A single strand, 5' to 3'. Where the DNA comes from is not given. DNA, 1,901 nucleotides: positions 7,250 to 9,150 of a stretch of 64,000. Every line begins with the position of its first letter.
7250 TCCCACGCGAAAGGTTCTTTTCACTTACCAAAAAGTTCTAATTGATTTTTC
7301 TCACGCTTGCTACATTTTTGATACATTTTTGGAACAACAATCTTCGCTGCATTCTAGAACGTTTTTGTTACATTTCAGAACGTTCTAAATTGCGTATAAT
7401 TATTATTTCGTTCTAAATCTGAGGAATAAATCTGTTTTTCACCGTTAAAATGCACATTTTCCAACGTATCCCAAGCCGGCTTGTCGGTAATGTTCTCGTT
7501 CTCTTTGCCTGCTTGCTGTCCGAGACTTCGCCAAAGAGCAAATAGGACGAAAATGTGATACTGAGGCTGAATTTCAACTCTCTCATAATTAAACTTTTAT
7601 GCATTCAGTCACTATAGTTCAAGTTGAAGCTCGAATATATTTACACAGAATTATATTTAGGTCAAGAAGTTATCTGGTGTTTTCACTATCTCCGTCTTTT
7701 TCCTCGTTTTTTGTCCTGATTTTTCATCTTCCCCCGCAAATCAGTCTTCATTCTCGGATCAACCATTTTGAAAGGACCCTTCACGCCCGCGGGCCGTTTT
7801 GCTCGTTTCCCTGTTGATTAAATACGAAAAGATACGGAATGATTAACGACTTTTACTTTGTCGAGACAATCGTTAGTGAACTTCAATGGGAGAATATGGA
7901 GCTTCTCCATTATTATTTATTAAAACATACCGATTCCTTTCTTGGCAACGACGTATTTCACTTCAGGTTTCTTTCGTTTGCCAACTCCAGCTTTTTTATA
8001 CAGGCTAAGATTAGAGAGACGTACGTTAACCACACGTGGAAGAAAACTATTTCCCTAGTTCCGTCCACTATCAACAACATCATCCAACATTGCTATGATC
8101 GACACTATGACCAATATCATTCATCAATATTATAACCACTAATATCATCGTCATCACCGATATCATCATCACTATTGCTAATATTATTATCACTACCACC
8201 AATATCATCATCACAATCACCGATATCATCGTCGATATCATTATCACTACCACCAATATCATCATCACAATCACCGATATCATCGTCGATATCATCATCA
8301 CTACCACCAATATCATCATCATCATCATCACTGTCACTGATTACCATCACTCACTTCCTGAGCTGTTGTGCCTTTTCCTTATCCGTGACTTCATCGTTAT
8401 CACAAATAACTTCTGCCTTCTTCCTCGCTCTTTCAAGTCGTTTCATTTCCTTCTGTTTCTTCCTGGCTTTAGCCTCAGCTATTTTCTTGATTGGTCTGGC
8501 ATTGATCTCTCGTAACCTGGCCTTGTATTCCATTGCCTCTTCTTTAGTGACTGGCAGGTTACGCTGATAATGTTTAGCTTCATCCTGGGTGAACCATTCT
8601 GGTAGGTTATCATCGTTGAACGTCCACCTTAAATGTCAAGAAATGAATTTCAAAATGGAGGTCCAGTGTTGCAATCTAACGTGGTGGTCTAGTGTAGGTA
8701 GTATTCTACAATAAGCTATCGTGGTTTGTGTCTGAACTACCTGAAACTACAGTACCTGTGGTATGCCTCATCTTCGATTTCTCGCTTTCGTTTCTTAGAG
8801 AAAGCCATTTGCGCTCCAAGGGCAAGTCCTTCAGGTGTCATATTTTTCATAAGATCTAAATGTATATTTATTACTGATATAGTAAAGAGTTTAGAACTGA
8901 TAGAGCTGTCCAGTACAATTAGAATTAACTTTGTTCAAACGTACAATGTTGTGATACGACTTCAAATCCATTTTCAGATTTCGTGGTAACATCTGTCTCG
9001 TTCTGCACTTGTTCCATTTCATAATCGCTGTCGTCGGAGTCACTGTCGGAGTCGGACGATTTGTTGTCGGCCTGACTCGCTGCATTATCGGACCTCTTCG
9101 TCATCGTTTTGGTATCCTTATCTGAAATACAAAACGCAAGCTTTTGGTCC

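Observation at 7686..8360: FTSJ3 stop codon embedded in a GTGAGT donor, followed by an in-frame poly-acidic minisatellite: two possible C-termini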

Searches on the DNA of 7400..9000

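Call 17: search_rna_families(source=window, start=7400, end=9000, threshold=evalue, max_evalue=1)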
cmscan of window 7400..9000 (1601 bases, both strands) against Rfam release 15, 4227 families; matches with E-value up to 1: 2.
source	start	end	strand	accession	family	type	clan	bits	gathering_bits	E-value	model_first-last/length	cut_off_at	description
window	8202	8280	-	RF00284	SNORD74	Gene; snRNA; snoRNA; CD-box;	CL00069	20.5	41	0.14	1-80/80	no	Small nucleolar RNA SNORD74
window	8269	8323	-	RF01136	sR28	Gene; snRNA; snoRNA; CD-box;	-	14.3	39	0.81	1-55/55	no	Small nucleolar RNA sR28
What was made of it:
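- Tried and rejected: The repeat is full of UGAUGA C-box-like motifs, but Rfam gave only sub-threshold C/D hits (20.5 bits against a gathering score of 41, and 14.3 against 39, call 17).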

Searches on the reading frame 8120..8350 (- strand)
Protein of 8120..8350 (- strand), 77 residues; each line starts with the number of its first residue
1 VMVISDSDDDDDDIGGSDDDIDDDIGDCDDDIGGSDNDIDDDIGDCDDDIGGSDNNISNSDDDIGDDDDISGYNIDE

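Call 7: search_protein_families(library=pfam, proteins=[window:8120-8350:-], max_evalue=0.01)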
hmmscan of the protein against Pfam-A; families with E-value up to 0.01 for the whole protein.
seq(77 aa): 0 families
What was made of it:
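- There is no Pfam hit (call 7).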

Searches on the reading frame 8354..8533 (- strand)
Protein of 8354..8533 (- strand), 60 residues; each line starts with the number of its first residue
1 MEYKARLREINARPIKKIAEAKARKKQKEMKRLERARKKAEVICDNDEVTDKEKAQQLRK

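Call 53: find_encoding_contigs(protein=window:8354-8533:-, flank=3000, max_places=6)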
Protein seq(60 aa) (60 aa): no gene with exactly this product is on record in the collection.
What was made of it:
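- On U2-type GT-AG spliceosomal intron: No RNA data exist for the window's species, and its exon ORF is not in the collection (call 53).
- Tried and rejected: The exact 60-aa exon ORF is not on record (call 53), so no same-species transcripts were available.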

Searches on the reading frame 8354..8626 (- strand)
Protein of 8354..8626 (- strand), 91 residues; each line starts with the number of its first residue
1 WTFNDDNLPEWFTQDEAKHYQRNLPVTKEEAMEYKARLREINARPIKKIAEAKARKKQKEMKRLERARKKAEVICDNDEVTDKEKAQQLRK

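Call 7: search_protein_families(library=pfam, proteins=[window:8354-8626:-], max_evalue=0.01)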
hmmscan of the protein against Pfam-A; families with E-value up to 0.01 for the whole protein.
seq(91 aa): 1 family
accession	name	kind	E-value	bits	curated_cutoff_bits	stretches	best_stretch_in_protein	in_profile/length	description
PF07780.17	Spb1_C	-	2.1e-37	129.3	25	1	2-91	70-160/216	Spb1 C-terminal domain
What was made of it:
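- The unspliced product would stop at Spb1_C profile position 160 of 216 (call 7).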
